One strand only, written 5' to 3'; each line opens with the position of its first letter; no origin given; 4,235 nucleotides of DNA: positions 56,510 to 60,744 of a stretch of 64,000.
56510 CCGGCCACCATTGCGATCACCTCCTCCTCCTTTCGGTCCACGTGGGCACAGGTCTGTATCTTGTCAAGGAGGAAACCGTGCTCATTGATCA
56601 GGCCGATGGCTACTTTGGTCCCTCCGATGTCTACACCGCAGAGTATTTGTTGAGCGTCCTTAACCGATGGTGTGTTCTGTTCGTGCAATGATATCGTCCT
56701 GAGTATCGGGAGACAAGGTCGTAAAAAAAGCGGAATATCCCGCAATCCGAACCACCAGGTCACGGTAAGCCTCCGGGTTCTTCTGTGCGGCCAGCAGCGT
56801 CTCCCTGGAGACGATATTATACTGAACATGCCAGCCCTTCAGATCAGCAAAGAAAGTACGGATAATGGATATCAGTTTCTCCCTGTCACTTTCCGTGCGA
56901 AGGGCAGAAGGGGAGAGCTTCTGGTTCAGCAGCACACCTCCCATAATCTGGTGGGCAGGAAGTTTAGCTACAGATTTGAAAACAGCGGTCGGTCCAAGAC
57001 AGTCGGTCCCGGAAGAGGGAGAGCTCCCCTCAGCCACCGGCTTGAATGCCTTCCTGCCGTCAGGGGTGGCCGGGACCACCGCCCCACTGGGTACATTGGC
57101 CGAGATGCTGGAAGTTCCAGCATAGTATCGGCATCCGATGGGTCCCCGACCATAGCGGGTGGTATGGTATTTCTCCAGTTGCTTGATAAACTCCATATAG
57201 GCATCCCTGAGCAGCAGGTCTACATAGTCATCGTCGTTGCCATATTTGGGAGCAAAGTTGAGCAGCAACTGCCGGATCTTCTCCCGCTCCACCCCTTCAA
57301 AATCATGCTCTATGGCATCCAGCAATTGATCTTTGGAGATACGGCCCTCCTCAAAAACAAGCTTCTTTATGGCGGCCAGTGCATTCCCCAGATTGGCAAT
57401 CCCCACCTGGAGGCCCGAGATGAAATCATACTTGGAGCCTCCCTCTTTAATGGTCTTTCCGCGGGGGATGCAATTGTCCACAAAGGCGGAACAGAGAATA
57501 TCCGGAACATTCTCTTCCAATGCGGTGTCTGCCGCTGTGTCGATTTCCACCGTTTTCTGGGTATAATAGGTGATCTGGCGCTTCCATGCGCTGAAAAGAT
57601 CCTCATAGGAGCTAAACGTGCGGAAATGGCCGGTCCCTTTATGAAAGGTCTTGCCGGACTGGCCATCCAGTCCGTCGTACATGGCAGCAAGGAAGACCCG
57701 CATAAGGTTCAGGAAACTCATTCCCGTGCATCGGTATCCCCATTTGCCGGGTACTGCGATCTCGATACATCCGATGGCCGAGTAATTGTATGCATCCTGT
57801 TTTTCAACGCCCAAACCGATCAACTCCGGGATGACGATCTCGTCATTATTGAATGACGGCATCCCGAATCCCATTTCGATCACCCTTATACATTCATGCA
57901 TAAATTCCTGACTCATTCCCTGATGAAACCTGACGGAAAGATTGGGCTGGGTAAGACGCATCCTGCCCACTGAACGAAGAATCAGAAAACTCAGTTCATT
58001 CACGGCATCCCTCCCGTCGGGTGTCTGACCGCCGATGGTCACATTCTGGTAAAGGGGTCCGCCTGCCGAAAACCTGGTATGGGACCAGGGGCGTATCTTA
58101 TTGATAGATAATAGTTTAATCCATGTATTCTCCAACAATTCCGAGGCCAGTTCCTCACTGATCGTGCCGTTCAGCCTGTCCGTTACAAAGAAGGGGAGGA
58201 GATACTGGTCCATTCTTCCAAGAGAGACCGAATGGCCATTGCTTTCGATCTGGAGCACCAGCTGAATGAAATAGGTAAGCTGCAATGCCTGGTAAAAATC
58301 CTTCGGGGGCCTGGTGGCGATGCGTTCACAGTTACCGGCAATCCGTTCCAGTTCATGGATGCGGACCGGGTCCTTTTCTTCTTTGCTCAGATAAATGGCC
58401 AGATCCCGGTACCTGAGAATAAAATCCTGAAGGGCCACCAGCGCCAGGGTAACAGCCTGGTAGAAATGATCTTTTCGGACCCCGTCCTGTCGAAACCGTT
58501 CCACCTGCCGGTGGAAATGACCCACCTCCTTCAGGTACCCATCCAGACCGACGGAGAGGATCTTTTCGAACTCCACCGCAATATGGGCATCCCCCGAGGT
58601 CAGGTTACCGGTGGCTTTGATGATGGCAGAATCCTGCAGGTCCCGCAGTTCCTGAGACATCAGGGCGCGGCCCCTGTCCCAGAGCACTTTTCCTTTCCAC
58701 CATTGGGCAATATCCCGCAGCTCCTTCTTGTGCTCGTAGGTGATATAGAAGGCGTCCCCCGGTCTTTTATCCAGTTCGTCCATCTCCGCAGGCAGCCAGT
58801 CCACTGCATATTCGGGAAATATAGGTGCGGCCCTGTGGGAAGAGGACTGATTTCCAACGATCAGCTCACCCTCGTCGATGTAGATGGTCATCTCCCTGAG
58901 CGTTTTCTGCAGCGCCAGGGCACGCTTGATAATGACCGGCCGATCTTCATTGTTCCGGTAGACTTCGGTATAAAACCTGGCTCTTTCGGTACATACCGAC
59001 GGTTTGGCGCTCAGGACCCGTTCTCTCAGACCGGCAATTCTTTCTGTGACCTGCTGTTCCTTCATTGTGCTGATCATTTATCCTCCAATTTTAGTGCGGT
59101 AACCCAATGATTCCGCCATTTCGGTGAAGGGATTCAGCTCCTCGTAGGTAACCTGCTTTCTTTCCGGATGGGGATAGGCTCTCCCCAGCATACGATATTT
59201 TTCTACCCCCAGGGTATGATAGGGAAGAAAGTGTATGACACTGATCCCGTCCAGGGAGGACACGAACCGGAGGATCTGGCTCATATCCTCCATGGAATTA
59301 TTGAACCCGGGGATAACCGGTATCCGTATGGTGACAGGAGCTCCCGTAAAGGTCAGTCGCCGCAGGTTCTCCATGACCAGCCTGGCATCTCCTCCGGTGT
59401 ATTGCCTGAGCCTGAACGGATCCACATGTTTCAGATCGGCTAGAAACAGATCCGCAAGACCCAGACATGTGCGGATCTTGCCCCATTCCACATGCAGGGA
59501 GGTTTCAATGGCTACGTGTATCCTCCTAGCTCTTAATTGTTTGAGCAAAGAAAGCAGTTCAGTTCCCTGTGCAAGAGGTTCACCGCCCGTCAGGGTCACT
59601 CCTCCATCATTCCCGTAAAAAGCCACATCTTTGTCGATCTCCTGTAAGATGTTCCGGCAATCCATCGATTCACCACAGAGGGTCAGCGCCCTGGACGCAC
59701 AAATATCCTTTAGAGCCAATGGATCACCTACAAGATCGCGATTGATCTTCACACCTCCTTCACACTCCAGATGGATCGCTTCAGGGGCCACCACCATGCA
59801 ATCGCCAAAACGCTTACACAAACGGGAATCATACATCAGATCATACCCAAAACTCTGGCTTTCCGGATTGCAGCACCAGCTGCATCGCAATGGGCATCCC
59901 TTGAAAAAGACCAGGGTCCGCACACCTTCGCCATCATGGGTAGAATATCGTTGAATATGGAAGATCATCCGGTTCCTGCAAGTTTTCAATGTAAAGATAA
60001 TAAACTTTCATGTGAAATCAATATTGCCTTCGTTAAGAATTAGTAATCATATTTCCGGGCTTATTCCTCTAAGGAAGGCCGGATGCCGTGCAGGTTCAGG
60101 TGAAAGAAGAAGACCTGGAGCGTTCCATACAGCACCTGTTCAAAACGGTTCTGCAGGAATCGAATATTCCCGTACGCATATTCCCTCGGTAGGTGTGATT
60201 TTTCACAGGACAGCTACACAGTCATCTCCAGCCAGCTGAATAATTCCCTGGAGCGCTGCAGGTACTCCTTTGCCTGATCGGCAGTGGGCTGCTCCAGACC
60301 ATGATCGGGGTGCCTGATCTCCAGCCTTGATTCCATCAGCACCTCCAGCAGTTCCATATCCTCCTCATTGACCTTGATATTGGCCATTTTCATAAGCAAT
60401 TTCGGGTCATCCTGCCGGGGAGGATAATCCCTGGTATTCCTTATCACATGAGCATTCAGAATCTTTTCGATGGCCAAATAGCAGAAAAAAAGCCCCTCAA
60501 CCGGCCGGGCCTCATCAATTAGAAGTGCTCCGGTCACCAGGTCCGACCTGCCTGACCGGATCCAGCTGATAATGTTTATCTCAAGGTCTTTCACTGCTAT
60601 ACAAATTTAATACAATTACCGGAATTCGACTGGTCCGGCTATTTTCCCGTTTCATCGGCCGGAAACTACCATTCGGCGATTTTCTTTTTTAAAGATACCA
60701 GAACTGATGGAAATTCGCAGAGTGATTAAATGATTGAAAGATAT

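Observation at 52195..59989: Convergent seven-gene sugar locus built around a glycyl radical enzyme of unknown substrate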

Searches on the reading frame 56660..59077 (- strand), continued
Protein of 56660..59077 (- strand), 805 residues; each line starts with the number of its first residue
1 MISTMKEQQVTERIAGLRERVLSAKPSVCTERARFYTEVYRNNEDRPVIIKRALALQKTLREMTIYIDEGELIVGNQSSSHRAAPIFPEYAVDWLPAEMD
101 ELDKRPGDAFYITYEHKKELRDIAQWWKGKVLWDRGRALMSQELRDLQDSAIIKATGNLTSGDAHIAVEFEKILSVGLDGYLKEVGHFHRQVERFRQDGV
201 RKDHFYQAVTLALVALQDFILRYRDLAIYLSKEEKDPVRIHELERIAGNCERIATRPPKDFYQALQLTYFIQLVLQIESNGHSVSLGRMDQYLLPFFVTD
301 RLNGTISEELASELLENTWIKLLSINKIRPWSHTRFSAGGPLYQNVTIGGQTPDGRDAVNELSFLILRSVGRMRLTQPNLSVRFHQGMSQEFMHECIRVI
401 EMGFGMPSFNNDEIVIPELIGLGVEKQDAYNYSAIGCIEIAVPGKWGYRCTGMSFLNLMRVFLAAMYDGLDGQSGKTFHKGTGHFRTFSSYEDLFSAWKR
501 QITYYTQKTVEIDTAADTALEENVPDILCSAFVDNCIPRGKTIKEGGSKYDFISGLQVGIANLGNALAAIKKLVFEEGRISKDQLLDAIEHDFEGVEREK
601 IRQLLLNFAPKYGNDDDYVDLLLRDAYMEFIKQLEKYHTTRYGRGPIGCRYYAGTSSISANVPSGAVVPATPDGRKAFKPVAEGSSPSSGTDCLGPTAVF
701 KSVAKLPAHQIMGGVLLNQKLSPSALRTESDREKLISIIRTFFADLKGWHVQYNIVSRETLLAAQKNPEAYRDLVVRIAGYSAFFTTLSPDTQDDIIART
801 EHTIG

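Call 33: search_protein_families(library=pfam, proteins=[L044:14928-16085:+, L047:14130-15791:-, L044:17027-20446:-, L044:20527-22314:-], max_evalue=0.01)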
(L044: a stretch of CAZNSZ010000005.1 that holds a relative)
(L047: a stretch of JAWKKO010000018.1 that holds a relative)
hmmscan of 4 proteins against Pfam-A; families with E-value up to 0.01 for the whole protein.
L044:14928-16085:+ (385 aa): 0 families

L047:14130-15791:- (553 aa): 4 families
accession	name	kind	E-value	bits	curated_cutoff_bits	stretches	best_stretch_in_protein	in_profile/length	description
PF01408.29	GFO_IDH_MocA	-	1.5e-27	97.1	24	1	199-315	2-118/120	Oxidoreductase family, NAD-binding Rossmann fold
PF02894.22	GFO_IDH_MocA_C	-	2.6e-27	96.5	22.9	1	329-537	1-218/218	Oxidoreductase family, C-terminal alpha/beta domain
PF22725.1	GFO_IDH_MocA_C3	-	5.3e-27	94.7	27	1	325-446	1-122/124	GFO/IDH/MocA C-terminal domain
PF03447.22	NAD_binding_3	-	6.2e-07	30.6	24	1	199-315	1-115/116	Homoserine dehydrogenase, NAD binding domain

L044:17027-20446:- (1139 aa): 8 families
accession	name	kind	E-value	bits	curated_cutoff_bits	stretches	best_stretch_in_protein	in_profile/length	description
PF15902.12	Sortilin-Vps10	-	4.2e-27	95.5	33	3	252-400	5-136/446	Sortilin, neurotensin receptor 3,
PF02012.26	BNR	-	2.7e-09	36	27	0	304-315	1-12/12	BNR/Asp-box repeat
PF13860.13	FlgD_ig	-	2.3e-05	24.7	27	0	1060-1116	12-69/79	FlgD Ig-like domain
PF18962.6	Por_Secre_tail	-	8.8e-05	23.2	27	1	1051-1120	1-62/75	Secretion system C-terminal sorting domain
PF13360.13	PQQ_2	-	0.00043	20.5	27.6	0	454-665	27-232/233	Outer membrane protein assembly factor BamB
PF03174.19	CHB_HEX_C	-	0.00055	20.3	23.6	0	886-919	34-69/76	Chitobiase/beta-hexosaminidase C-terminal domain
PF19763.6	DUF6250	-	0.0069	16.7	26.9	0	141-193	106-158/165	Domain of unknown function (DUF6250)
PF13585.12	CHU_C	-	0.0094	16.5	27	0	1056-1122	14-72/86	CHU_C Type IX secretion signal domain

L044:20527-22314:- (595 aa): 8 families
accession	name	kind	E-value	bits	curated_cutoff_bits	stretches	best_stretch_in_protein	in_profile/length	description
PF12831.13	FAD_oxidored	-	1.6e-66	225.8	27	1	187-576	1-407/416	FAD dependent oxidoreductase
PF00890.30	FAD_binding_2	-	1.4e-07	31.5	20.4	1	187-224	1-38/414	FAD binding domain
PF13450.12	NAD_binding_8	-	2.7e-07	31.2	21.9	1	190-228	1-39/68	NAD(P)-binding Rossmann-like domain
PF01266.30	DAO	-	3e-06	27.5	27.9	1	187-226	1-40/353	FAD dependent oxidoreductase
PF01134.28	GIDA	-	7.1e-06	25.8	22.1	1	187-215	1-29/391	Glucose inhibited division protein A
PF07992.20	Pyr_redox_2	-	2.1e-05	24.5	26.1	1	186-222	1-38/291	Pyridine nucleotide-disulphide oxidoreductase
PF05834.18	Lycopene_cycl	-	0.0039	16.8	23.4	1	187-229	1-47/380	Lycopene cyclase protein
PF03486.20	HI0933_like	-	0.01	15.8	50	0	187-218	2-33/244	HI0933-like protein Rossmann domain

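Call 53: search_protein_families(library=pfam, proteins=[L080:12512-13909:+, L080:13960-15129:+, L080:15385-16659:+, L080:16929-17801:+, L080:17615-18622:+, L076:6483-7484:-, L076:4882-6387:-, L076:3911-4885:-, L071:12385-13107:+, L071:13558-14316:+], max_evalue=0.0001)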
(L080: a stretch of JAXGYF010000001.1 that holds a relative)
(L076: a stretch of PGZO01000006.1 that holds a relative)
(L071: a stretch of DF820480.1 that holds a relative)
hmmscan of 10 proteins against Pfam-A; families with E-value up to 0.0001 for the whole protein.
L080:12512-13909:+ (465 aa): 2 families
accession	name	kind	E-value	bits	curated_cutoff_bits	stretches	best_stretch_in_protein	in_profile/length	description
PF02056.22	Glyco_hydro_4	-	5.4e-48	163.4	23.2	1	15-197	1-182/183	Family 4 glycosyl hydrolase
PF11975.13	Glyco_hydro_4C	-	1.2e-36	127.2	24.1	1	209-440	3-211/211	Family 4 glycosyl hydrolase C-terminal domain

L080:13960-15129:+ (389 aa): 1 family
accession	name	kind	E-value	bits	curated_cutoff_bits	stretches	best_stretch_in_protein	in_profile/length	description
PF14486.12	DUF4432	-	1.9e-76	257.2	32.5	1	44-350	1-299/304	Domain of unknown function (DUF4432)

L080:15385-16659:+ (424 aa): 2 families
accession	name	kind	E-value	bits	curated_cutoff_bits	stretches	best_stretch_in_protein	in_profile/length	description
PF01547.30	SBP_bac_1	-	4.1e-40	139.1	26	1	37-331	3-307/307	Bacterial extracellular solute-binding protein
PF13416.11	SBP_bac_8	-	9.6e-26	91.6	27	1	46-348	3-267/279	Bacterial extracellular solute-binding protein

L080:16929-17801:+ (290 aa): 1 family
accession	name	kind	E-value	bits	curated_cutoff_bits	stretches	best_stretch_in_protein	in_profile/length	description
PF00528.27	BPD_transp_1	-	6.9e-11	42.6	26.4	1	81-275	3-168/184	Binding-protein-dependent transport system inner membrane component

L080:17615-18622:+ (335 aa): 1 family
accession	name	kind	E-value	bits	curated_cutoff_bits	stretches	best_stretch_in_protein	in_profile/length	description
PF00528.27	BPD_transp_1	-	1.4e-10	41.7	26.4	1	147-323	2-174/184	Binding-protein-dependent transport system inner membrane component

L076:6483-7484:- (333 aa): 2 families
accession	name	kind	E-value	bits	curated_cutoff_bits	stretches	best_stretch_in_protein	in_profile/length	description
PF13407.12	Peripla_BP_4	-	2.1e-47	162.3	35.1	1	51-307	1-257/258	Periplasmic binding protein domain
PF13377.12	Peripla_BP_3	-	7.9e-09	36.2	26.5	1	179-316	15-158/167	Periplasmic binding protein-like domain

L076:4882-6387:- (501 aa): 5 families
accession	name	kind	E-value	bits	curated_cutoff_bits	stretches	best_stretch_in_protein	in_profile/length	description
PF00005.33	ABC_tran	-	2.9e-48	164.4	25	2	25-170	1-136/137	ABC transporter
PF13304.12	AAA_21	-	5.1e-11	43.6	27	0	38-88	2-57/304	AAA domain, putative AbiEii toxin, Type IV TA system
PF13604.12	AAA_30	-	5.2e-06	26.8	27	0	36-187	19-114/191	AAA domain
PF13175.12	AAA_15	-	5.4e-05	23.4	32.1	1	37-212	25-149/374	AAA ATPase domain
PF03193.22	RsgA_GTPase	-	7.8e-05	23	30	0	32-65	103-136/174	RsgA GTPase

L076:3911-4885:- (324 aa): 1 family
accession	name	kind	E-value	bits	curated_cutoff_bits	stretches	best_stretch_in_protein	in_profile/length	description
PF02653.21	BPD_transp_2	-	2.2e-32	112.7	26.8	1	44-315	2-268/269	Branched-chain amino acid transport system / permease component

L071:12385-13107:+ (240 aa): 2 families
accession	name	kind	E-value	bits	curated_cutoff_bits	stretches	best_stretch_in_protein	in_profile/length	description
PF09837.15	DUF2064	-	6e-35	120.1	25.8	1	56-172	6-120/120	Uncharacterized protein conserved in bacteria (DUF2064)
PF01983.22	CofC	-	5.5e-05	22.9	22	0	28-160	13-138/217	Guanylyl transferase CofC like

L071:13558-14316:+ (252 aa): 1 family
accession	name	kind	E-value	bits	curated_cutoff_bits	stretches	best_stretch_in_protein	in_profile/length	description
PF09335.16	VTT_dom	-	1e-27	97.5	33.9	1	87-200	4-122/123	VTT domain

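Call 68: search_protein_representatives(protein=window:56660-59077:-)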
Query: 805 residues. Proteins with E-value up to 0.001 (for the whole library): 9866; up to 1e-10: 5472; up to 1e-30: 2266. The best 150 are listed.
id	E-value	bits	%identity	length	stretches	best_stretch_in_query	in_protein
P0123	1.6e-288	975.6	55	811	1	10-803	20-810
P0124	6.3e-248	841.4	50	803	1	11-802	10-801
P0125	3.7e-241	819.0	46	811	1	11-803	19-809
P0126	1.5e-239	813.7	47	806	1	12-803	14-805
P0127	2.4e-231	786.5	46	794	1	11-802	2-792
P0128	1.9e-212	724.0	44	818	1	9-804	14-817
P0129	3.3e-208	710.0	51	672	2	430-803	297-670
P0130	3.2e-207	706.7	55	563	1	244-803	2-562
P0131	1.0e-198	678.6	49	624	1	197-803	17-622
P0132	1.2e-193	661.9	41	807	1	11-803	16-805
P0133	7.4e-192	655.9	42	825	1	8-802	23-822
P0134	2.2e-189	647.7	40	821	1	9-803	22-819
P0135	2.8e-187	640.8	42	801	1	12-805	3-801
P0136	1.7e-185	634.9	53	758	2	344-793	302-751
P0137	2.5e-176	604.6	40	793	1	9-802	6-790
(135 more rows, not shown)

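Call 80: search_protein_families(library=pfam, proteins=[L070:1152-2450:-, L078:2563-4521:-, L073:1-1238:-, L054:23-1156:-, L075:5861-6607:+, L059:3111-4274:+, L078:13357-14895:-], max_evalue=0.00001)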
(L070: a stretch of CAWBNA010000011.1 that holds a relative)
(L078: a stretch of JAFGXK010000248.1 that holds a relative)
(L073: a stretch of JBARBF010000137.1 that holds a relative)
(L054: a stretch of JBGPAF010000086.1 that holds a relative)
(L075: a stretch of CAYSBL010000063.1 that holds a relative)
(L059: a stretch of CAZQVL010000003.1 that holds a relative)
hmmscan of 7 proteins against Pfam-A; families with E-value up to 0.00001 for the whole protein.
L070:1152-2450:- (432 aa): 6 families
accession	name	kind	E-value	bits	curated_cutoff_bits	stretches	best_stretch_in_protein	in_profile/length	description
PF00534.26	Glycos_transf_1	-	2.1e-35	122.2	26.4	1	252-405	14-171/172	Glycosyl transferases group 1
PF13692.12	Glyco_trans_1_4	-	3.7e-29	102.2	27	1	254-390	2-140/142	Glycosyl transferases group 1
PF13439.12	Glyco_transf_4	-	4.6e-18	66.3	28.5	1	142-238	67-168/170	Glycosyltransferase Family 4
PF20706.3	GT4-conflict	-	8.4e-15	55.1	26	1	255-375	199-327/385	Family 4 Glycosyltransferase in conflict systems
PF13579.12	Glyco_trans_4_4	-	1.8e-12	48.3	29.7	1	138-234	63-157/158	Glycosyl transferase 4-like domain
PF08323.17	Glyco_transf_5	-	1e-10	42.2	22.7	1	2-212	1-218/239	Starch synthase catalytic domain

L078:2563-4521:- (652 aa): 2 families
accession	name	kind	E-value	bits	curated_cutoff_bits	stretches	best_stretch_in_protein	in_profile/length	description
PF06202.20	GDE_C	-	1.7e-104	350.1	21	1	281-641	3-367/367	Amylo-alpha-1,6-glucosidase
PF12439.13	GDE_N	-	6.2e-69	232.3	27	1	22-241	1-217/219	Glycogen debranching enzyme N terminal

L073:1-1238:- (412 aa): 2 families
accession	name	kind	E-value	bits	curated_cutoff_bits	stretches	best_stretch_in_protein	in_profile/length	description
PF03065.20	Glyco_hydro_57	-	2.4e-73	247.4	21.2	1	11-299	2-291/291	Glycosyl hydrolase family 57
PF01522.26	Polysacc_deac_1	-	5.6e-06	26.8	23.1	1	60-168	24-122/124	Polysaccharide deacetylase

L054:23-1156:- (377 aa): 1 family
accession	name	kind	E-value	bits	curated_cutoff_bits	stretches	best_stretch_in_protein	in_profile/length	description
PF19788.4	DUF6272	-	5.4e-65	217.5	26.6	2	241-370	3-134/134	Family of unknown function (DUF6272)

L075:5861-6607:+ (248 aa): 1 family
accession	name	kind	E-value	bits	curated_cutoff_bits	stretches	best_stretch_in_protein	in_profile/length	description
PF00149.33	Metallophos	-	1.1e-07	32.9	21.5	1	6-210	2-190/191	Calcineurin-like phosphoesterase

L059:3111-4274:+ (387 aa): 5 families
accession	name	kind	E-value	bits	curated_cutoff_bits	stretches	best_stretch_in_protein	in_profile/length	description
PF13905.12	Thioredoxin_8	-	1.8e-20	73.5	27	1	274-368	1-94/94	Thioredoxin-like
PF00578.27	AhpC-TSA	-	6.5e-18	65.3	26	1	251-369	2-95/124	AhpC/TSA family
PF08534.16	Redoxin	-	1.9e-14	54.2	26.6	1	250-377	2-137/148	Redoxin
PF14289.11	DUF4369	-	2.8e-09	37.8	25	1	24-114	2-87/91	Domain of unknown function (DUF4369)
PF00085.26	Thioredoxin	-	3.9e-07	30.5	23.5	1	275-320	19-63/103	Thioredoxin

L078:13357-14895:- (512 aa): 6 families
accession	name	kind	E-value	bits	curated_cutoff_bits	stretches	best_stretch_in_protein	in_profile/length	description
PF01078.27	Mg_chelatase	-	2.8e-96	321.3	20.3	1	193-399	1-206/207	Magnesium chelatase, subunit ChlI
PF13541.12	ChlI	-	2.5e-42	144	27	1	20-141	1-121/121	Subunit ChlI of Mg-chelatase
PF13335.12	Mg_chelatase_C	-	4.5e-31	107.7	26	1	407-503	2-94/94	Magnesium chelatase, subunit ChlI C-terminal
PF07728.20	AAA_5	-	7.3e-11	42.7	22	1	216-353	1-125/139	AAA domain (dynein-related subfamily)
PF00493.29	MCM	-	1e-07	31.7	23.3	0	291-359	113-181/224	MCM P-loop domain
PF05496.18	RuvB_N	-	6.7e-06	26.4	27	0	194-237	6-56/159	Holliday junction DNA helicase RuvB P-loop domain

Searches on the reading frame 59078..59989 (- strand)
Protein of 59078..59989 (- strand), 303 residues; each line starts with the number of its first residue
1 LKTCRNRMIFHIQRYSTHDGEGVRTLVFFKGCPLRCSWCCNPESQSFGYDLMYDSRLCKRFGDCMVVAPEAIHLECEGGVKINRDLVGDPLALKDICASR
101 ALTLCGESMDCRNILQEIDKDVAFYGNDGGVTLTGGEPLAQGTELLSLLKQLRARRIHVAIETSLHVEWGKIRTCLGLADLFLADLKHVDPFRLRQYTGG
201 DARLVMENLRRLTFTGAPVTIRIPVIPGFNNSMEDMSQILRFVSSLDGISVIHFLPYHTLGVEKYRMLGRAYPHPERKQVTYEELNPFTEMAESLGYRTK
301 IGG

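Call 4: search_protein_families(library=pfam, proteins=[window:59078-59989:-])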
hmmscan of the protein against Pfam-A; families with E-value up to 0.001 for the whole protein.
window:59078-59989:- (303 aa): 2 families
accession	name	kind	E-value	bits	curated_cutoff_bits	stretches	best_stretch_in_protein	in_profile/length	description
PF04055.27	Radical_SAM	-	3.7e-15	56.9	29.5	1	27-236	2-162/166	Radical SAM superfamily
PF13353.11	Fer4_12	-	6.6e-14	52.8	22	1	19-63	2-46/137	4Fe-4S single cluster domain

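Call 5: search_protein_families(library=ncbifam, proteins=[window:59078-59989:-])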
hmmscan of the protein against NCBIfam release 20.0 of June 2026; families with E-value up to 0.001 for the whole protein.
window:59078-59989:- (303 aa): 16 families
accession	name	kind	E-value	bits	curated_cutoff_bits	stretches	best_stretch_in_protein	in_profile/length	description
TIGR02494.1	PFLE_PFLC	subfamily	2.6e-93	312.5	174.35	1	9-295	1-292/293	glycyl-radical enzyme activating protein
NF043069.1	T4HPD_activ_SAM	equivalog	9.4e-80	268.2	425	1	7-303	2-299/299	trans-4-hydroxy-L-proline dehydratase activase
NF048010.1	SfplDhtActHpsHDes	equivalog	1.2e-79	267.3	430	1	7-288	6-294/298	(2S)-3-sulfopropanediol dehydratase activating enzyme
TIGR04395.1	cutC_activ_rSAM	equivalog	2e-72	244.1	360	1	5-293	3-298/309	choline TMA-lyase-activating enzyme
NF033719.1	ind_deCO2_activ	equivalog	7.3e-69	232.4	425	1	8-297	2-298/302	indoleacetate decarboxylase activase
NF033717.2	HPDL_rSAM_activ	equivalog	2e-64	217.8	420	1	7-291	4-295/311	4-hydroxyphenylacetate decarboxylase activase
NF048008.1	SfplDhtActHpfHKleb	equivalog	1.7e-60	205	500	1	9-274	2-275/308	(2S)-3-sulfopropanediol dehydratase activating enzyme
NF007483.0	PRK10076.1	equivalog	1.5e-57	195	326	2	95-303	84-292/292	[formate-C-acetyltransferase]-activating enzyme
TIGR04003.1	rSAM_BssD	equivalog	3.2e-57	194.1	496.45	1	8-271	2-273/314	[benzylsuccinate synthase]-activating enzyme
TIGR02493.1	PFLA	equivalog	1.2e-43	149.2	231.75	2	106-292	43-232/235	pyruvate formate-lyase-activating protein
TIGR04041.1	activase_YjjW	hypoth_equivalog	1.7e-27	96.6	250.2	1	9-267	4-248/276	YjjW family glycine radical enzyme activase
NF008356.0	PRK11145.1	equivalog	7.6e-26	90.9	375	2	106-293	48-238/246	pyruvate formate lyase 1-activating protein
TIGR02495.1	NrdG2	equivalog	4.7e-13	48.9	131.15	2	109-245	47-182/193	anaerobic ribonucleoside-triphosphate reductase activating protein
TIGR02491.1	NrdG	equivalog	4.3e-10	39.7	126.1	1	11-54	4-47/154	anaerobic ribonucleoside-triphosphate reductase activating protein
TIGR04349.1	rSAM_QueE_gams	hypoth_equivalog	8.1e-10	38.7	300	1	97-167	36-100/210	7-carboxy-7-deazaguanine synthase QueE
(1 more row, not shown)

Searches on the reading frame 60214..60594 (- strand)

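Call 33: search_protein_families(library=pfam, proteins=[window:60214-60594:-], max_evalue=0.01)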
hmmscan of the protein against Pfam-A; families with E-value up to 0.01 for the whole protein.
window:60214-60594:- (126 aa): 1 family
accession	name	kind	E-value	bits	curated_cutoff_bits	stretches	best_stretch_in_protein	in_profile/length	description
PF05168.19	HEPN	-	7e-10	39.5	22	1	11-123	4-115/117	HEPN domain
